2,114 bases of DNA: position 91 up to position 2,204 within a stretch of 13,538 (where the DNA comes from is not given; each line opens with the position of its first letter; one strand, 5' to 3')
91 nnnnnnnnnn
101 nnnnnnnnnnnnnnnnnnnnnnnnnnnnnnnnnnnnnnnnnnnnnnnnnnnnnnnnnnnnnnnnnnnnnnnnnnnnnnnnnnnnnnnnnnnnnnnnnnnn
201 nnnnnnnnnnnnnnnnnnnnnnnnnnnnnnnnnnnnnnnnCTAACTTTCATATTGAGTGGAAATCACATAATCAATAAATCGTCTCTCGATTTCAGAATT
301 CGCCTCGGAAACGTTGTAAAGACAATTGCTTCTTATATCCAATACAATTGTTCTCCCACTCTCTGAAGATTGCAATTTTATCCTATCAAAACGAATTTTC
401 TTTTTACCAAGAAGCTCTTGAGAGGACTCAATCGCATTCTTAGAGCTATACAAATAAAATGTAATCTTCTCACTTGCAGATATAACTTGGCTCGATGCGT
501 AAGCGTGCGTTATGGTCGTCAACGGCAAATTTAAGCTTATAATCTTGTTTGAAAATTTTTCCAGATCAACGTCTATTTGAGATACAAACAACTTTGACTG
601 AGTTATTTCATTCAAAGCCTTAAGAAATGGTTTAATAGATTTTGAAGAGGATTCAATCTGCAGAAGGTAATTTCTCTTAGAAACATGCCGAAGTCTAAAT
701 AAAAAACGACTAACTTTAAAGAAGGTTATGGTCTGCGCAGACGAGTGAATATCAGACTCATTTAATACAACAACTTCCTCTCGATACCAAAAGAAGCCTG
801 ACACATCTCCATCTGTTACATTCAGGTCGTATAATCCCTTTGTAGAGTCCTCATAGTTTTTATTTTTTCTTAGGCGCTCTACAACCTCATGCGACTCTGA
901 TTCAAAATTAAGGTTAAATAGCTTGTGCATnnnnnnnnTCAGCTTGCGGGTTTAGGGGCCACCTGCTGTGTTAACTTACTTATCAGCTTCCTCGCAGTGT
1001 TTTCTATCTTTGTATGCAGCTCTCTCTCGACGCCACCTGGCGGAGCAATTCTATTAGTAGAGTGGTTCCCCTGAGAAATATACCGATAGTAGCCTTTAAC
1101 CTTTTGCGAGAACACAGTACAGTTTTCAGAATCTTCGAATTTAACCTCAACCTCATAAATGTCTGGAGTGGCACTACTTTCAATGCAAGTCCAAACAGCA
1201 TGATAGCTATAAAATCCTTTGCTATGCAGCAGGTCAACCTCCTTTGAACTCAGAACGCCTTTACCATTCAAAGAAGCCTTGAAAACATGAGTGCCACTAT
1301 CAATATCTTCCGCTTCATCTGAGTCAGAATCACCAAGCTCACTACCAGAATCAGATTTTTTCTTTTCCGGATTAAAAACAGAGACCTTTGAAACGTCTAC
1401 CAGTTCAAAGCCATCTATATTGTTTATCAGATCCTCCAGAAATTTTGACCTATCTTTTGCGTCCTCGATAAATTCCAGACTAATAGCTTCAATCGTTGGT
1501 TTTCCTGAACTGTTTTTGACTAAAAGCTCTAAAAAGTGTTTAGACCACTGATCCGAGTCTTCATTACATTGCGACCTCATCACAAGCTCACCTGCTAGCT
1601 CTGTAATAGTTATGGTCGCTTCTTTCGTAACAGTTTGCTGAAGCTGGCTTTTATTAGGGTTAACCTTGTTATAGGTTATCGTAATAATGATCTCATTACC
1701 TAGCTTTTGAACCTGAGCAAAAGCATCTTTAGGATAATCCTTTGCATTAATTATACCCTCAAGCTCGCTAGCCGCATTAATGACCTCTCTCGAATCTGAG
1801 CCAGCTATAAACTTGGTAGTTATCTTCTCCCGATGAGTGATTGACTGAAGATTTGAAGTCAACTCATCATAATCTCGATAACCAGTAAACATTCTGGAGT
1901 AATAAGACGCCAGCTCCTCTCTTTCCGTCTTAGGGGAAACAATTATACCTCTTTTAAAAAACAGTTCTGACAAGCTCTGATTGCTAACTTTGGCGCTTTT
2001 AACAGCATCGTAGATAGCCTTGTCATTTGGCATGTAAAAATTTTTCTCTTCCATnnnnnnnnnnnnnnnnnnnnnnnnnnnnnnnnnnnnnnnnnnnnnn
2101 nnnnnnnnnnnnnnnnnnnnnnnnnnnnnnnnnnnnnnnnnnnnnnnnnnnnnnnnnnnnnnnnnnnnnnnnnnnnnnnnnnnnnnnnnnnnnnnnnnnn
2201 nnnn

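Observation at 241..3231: Compact low-GC three-gene operon with no recognisable domains in the prophage moron arm: candidate undescribed defence/exclusion system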

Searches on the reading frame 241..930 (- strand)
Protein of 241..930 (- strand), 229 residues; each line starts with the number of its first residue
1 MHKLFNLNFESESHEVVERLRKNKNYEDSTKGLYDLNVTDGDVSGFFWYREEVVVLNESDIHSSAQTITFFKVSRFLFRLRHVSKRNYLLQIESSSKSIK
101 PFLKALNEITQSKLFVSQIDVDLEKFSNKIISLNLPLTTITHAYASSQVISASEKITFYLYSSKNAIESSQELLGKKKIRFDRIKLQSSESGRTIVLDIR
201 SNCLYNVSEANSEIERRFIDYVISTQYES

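Call 6: search_protein_families(library=pfam, proteins=[window:241-930:-], max_evalue=1)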
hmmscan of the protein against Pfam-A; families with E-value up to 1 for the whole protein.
window:241-930:- (229 aa): 1 family
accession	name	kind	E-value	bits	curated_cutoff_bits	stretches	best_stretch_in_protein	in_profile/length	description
PF11920.14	DUF3438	-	0.11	12.3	25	1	173-203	52-82/252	Protein of unknown function (DUF3438)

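Call 7: search_protein_families(library=padloc, proteins=[window:241-930:-], max_evalue=1)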
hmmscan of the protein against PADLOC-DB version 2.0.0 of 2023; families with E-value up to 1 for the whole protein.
window:241-930:- (229 aa): 0 families

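Call 8: search_protein_families(library=ncbifam, proteins=[window:241-930:-], max_evalue=1)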
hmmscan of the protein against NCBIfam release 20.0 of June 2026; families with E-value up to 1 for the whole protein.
window:241-930:- (229 aa): 0 families

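Call 9: search_protein_families(library=phrogs, proteins=[window:241-930:-], max_evalue=1)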
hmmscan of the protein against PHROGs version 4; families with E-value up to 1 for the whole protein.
window:241-930:- (229 aa): 4 families
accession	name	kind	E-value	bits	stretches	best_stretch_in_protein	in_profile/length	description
phrog_5850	-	unknown function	1.3e-21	78.2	1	3-214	5-216/228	-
phrog_18232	-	unknown function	0.048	15.3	1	121-179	5-63/91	-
phrog_32359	-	head and packaging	0.087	13.4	1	57-117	6-66/210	terminase large subunit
phrog_33261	-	unknown function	0.61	11.3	0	14-36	2-24/57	-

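Call 42: find_homologous_proteins(query=window:241-930:-, max_evalue=0.001)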
Query window:241-930:- (229 aa): 17 proteins with E <= 0.001 among 328 candidates.
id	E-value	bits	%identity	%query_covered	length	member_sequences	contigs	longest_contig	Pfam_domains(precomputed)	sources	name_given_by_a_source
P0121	7.2e-136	468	97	100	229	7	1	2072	-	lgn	-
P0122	1.0e-102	360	72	100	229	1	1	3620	-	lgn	-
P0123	6.5e-92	325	65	100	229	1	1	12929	-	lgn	-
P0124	2.3e-90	320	65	100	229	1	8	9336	-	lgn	-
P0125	3.2e-54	202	45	97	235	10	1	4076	-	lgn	-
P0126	1.0e-53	200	45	97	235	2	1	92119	-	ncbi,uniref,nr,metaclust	ncbi:hypothetical protein [Pseudomonas lundensis]|uniref:hypothetical protein n=1 Tax=Pseudomonas lu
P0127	1.1e-53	200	44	99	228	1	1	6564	-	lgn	-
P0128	3.0e-53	199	43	100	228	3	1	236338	-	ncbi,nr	ncbi:hypothetical protein V2K23_21480 [Pseudomonas alliivorans]|nr:hypothetical protein [Pseudomonas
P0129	6.1e-53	198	45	97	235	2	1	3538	-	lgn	-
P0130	8.8e-53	197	44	99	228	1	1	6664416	-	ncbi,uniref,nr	ncbi:hypothetical protein KZH41_06735 [Pseudomonas sp. YeP6b]|uniref:hypothetical protein n=1 Tax=Ps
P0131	9.0e-53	197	44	99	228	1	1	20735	-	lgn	-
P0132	3.1e-52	195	43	99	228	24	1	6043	-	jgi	jgi:hypothetical protein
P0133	3.7e-52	195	43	99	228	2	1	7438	-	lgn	-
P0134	4.0e-52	195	44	97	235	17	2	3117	-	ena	-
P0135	9.1e-52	194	44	97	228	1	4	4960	-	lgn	-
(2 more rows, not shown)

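Call 54: search_solved_structures(query=A3, max_evalue=10)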
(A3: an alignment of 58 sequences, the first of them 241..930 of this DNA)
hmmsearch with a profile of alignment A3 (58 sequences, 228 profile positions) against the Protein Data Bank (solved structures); distinct sequences matched with E-value up to 10: 0.

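Call 78: predict_structure(alignment_id=A5)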
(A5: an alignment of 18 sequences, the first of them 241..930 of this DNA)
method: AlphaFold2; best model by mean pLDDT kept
length: 229 residues; sequences in the alignment: 18
mean_pLDDT: 87.8   pTM: 0.81
mean pLDDT of the five models: 87.8, 84.4, 83.3, 83.2, 73.8
residues with pLDDT >= 90: 144; 70-90: 64; 50-70: 20; < 50: 1
segments of 3 or more residues with pLDDT < 50: none
pLDDT, mean of each block of 10 residues (from residue 1): 93 93 90 92 93 76 70 93 92 90 94 93 91 88 76 68 89 84 94 93 93 92 80
secondary structure, 60 per line:
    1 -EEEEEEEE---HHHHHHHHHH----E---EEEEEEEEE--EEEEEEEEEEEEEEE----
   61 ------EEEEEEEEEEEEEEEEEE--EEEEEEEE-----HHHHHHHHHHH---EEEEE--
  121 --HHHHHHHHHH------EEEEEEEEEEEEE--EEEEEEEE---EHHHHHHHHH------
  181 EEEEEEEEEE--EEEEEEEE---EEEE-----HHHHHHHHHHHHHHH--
elements in order: E2-9 H13-22 E31-39 E42-56 E67-84 E87-94 H100-110 E114-118 H123-132 E139-151 E154-161 H166-174 E181-190 E193-200 E204-207 H213-227

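Call 87: search_protein_families(library=pfam, alignment_id=A3, max_evalue=0.1)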
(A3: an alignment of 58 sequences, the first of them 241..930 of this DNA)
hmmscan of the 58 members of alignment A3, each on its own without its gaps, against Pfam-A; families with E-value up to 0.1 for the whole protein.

A. member 1, window:241-930:- (229 aa): 0 families

B. families by the number of members that match (of 58 scanned): 16 families
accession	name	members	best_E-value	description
PF25344.1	PH_LRR1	1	0.0034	LRR1 pleckstrin homology domain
PF10105.14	DUF2344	1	0.0062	Uncharacterized protein conserved in bacteria (DUF2344)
PF11582.13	DUF3240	1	0.0064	Protein of unknown function (DUF3240)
PF08866.15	DUF1831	1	0.0078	Putative amino acid metabolism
PF10008.16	DUF2251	1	0.014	Uncharacterized protein conserved in bacteria (DUF2251)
PF21418.3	LinB-like_C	1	0.027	Lincosamide nucleotidyltransferase-like, C-terminal domain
PF20299.4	NARF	1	0.03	Nucleotidyltransferase-Associated Rossmannoid Fold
PF22637.2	CBM_4_9_1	1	0.036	BppA domain 1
PF12799.13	LRR_4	1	0.054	Leucine Rich repeats (2 copies)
PF13535.11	ATP-grasp_4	1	0.072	ATP-grasp domain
PF25348.1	PH_CAYP2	1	0.072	Calcyphosin-2 PH domain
PF02443.22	Circo_capsid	1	0.076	Circovirus capsid protein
PF06389.16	Filo_VP24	1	0.078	Filovirus membrane-associated protein VP24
PF20547.3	DUF6761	1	0.086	Family of unknown function (DUF6761)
PF14624.11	Vwaint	1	0.086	VWA / Hh protein intein-like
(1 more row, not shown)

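Call 93: search_protein_families(library=padloc, proteins=[window:241-930:-], max_evalue=10)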
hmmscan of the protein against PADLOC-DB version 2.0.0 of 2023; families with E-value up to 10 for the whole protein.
window:241-930:- (229 aa): 0 families

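Call 94: fold_search(model_id=the predicted structure, library=pdb)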
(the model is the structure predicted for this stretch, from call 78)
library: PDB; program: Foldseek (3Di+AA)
matches with E <= 10: 830; with E <= 0.001: 3
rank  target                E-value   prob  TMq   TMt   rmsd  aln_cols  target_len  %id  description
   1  2owl_B                3.6e-06  1.00  0.49  0.40   9.3       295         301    9  Crystal structure of E. coli RdgC (released 2007-03-20)
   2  2owl_A                1.1e-05  1.00  0.48  0.39   9.2       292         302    8  Crystal structure of E. coli RdgC (released 2007-03-20)
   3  2owy_A                1.4e-04  1.00  0.49  0.39   8.6       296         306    7  The recombination-associated protein RdgC adopts a novel toroidal architecture for DNA binding (released 2007-11-20)
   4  4it3                  1.2e-03  1.00  0.41  0.42  14.7       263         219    6  Crystal Structure of Iml3 from S. cerevisiae (released 2013-10-16)
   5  4je3_A                1.3e-03  1.00  0.44  0.42  17.6       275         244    9  An Iml3-Chl4 heterodimer links the core centromere to factors required for accurate chromosome segregation (released 2013-10-16)
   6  4kr1                  1.6e-03  1.00  0.41  0.42   8.4       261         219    7  Crystal structure of the kinetechore protein Iml3 from budding yeast (released 2013-12-18)
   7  8f5g_C                2.4e-03  0.87  0.21  0.26  19.8       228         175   11  NusG-RNA complex (released 2023-11-22)
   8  7qoo_L                4.4e-03  1.00  0.51  0.40  10.3       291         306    9  Structure of the human inner kinetochore CCAN complex (released 2022-06-08)
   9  8f5g_A                5.8e-03  0.75  0.20  0.26  18.5       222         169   10  NusG-RNA complex (released 2023-11-22)
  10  7nsf                  8.5e-03  0.91  0.24  0.29  16.1       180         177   18  Triphosphate tunnel metalloenzyme from Sulfolobus acidocaldarius in complex with triphosphate and magnesium (released 2021-06-02)
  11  4xrt_B                1.1e-02  0.35  0.21  0.17  20.0       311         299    8  Crystal structure of the di-domain ARO/CYC StfQ from the steffimycin biosynthetic pathway (released 2015-12-02)
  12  4xrt_A                1.2e-02  0.25  0.18  0.15  19.0       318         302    7  Crystal structure of the di-domain ARO/CYC StfQ from the steffimycin biosynthetic pathway (released 2015-12-02)
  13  7nsd                  1.4e-02  0.91  0.22  0.28  15.7       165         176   18  Triphosphate tunnel metalloenzyme from Sulfolobus acidocaldarius in complex with ATP and calcium (released 2021-06-02)
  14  7r5s_L                1.6e-02  0.99  0.49  0.38  10.4       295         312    8  Structure of the human CCAN bound to alpha satellite DNA (released 2022-04-27)
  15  6qld_L                1.6e-02  0.97  0.42  0.41  18.7       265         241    9  Structure of inner kinetochore CCAN-Cenp-A complex (released 2019-10-02)
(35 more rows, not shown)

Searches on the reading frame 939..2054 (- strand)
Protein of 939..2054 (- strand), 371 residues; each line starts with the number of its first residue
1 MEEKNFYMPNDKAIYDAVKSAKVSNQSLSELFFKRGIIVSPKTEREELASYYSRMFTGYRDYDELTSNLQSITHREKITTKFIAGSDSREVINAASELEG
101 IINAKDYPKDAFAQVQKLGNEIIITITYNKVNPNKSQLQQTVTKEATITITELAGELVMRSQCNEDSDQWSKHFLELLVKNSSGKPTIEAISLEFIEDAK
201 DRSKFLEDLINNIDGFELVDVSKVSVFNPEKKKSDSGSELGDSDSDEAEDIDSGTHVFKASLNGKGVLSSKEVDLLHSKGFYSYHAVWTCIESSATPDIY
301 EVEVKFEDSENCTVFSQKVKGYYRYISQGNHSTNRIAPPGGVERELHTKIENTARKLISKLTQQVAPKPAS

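Call 6: search_protein_families(library=pfam, proteins=[window:939-2054:-], max_evalue=1)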
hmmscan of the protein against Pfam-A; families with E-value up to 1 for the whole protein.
window:939-2054:- (371 aa): 1 family
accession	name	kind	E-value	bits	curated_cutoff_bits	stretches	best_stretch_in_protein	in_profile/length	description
PF05358.17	DicB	-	0.1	12.7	27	0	194-213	25-44/62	DicB protein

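Call 7: search_protein_families(library=padloc, proteins=[window:939-2054:-], max_evalue=1)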
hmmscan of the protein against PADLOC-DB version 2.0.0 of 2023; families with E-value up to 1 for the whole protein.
window:939-2054:- (371 aa): 1 family
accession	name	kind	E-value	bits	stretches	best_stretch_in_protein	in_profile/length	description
PDLC03005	Hp2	-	8.6e-35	118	1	4-354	3-341/359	-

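Call 8: search_protein_families(library=ncbifam, proteins=[window:939-2054:-], max_evalue=1)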
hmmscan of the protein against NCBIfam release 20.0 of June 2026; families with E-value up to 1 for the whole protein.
window:939-2054:- (371 aa): 1 family
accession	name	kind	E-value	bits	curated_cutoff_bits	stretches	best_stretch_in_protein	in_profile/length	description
NF050165.1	MNIO_ChrH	equivalog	0.037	13.1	600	1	188-224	143-180/363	MNIO family chryseobactin maturase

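Call 9: search_protein_families(library=phrogs, proteins=[window:939-2054:-], max_evalue=1)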
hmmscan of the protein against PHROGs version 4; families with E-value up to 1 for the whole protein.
window:939-2054:- (371 aa): 3 families
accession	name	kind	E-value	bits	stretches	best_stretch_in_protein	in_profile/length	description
phrog_6531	-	unknown function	1.4e-79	268.8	1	3-364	2-352/361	-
phrog_24468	-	unknown function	0.0049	17.9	1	302-337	2-37/65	-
phrog_37074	-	unknown function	0.033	15.5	1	38-101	13-77/78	-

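Call 43: find_homologous_proteins(query=window:939-2054:-, max_evalue=0.001)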
Query window:939-2054:- (371 aa): 14 proteins with E <= 0.001 among 2695 candidates.
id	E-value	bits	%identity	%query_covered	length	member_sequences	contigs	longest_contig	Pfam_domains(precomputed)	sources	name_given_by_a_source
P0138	1.4e-239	812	100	100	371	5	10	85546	-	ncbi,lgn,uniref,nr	ncbi:TPA: hypothetical protein NIA41_005956 [Pseudomonas aeruginosa]|uniref:hypothetical protein n=1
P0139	7.2e-197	672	82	99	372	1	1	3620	-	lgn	-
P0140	2.1e-191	654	81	99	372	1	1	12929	-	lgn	-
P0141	2.8e-190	650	81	99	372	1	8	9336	-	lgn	-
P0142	2.3e-152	525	66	99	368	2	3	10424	-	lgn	-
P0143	1.2e-150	520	66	99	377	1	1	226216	-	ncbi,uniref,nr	ncbi:hypothetical protein HX836_20790 [Pseudomonas yamanorum]|uniref:hypothetical protein n=1 Tax=Ps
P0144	4.6e-150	518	66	99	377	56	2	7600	-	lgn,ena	-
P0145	7.6e-150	517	66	98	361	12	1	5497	-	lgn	-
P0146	8.5e-149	514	65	99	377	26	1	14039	-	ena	-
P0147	7.8e-147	507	65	97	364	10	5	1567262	-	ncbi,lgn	ncbi:TPA: hypothetical protein ACKP0S_000498 [Pseudomonas aeruginosa]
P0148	8.0e-138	478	61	99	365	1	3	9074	-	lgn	-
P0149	8.0e-136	471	61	98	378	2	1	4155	-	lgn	-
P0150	4.2e-104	367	64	74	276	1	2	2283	-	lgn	-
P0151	3.0e-28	117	28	91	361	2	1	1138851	-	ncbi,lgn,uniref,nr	ncbi:hypothetical protein [Serratia grimesii]|uniref:hypothetical protein n=1 Tax=Serratia grimesii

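Call 55: search_solved_structures(query=A4, max_evalue=10)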
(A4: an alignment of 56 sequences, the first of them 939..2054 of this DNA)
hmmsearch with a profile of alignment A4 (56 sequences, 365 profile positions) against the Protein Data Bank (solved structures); distinct sequences matched with E-value up to 10: 0.

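Call 86: search_protein_families(library=pfam, alignment_id=A4, max_evalue=0.1)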
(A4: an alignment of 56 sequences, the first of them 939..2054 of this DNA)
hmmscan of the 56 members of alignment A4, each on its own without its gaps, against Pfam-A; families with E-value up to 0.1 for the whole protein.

A. member 1, window:939-2054:- (371 aa): 0 families

B. families by the number of members that match (of 56 scanned): 35 families (the first 25 are shown)
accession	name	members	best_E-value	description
PF15008.12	DUF4518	8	0.00031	Domain of unknown function (DUF4518)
PF23494.1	bPH_10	4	0.00039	YqeB-like bacterial PH domain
PF14577.11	SEO_C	2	0.033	Sieve element occlusion C-terminus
PF04157.22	EAP30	1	0.00076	EAP30/Vps36 family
PF21120.3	MCM_WH_arc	1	0.0041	Archaeal MCM, winged-helix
PF04389.22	Peptidase_M28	1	0.0059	Peptidase family M28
PF10657.14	RC-P840_PscD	1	0.006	Photosystem P840 reaction centre protein PscD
PF16522.10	FliS_cochap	1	0.0093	Flagellar FLiS export co-chaperone, HP1076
PF04286.17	DUF445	1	0.019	Protein of unknown function (DUF445)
PF25466.1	MPK1_gelsolin_C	1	0.02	MPK1 gelsolin domain C-terminal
PF12971.12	NAGLU_N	1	0.021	Alpha-N-acetylglucosaminidase (NAGLU) N-terminal domain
PF21155.3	VpsT-like_REC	1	0.022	VpsT-like, receiver domain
PF08956.15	DUF1869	1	0.025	Domain of unknown function (DUF1869)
PF03199.21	GSH_synthase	1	0.025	Eukaryotic glutathione synthase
PF09174.15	Maf1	1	0.026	Maf1 regulator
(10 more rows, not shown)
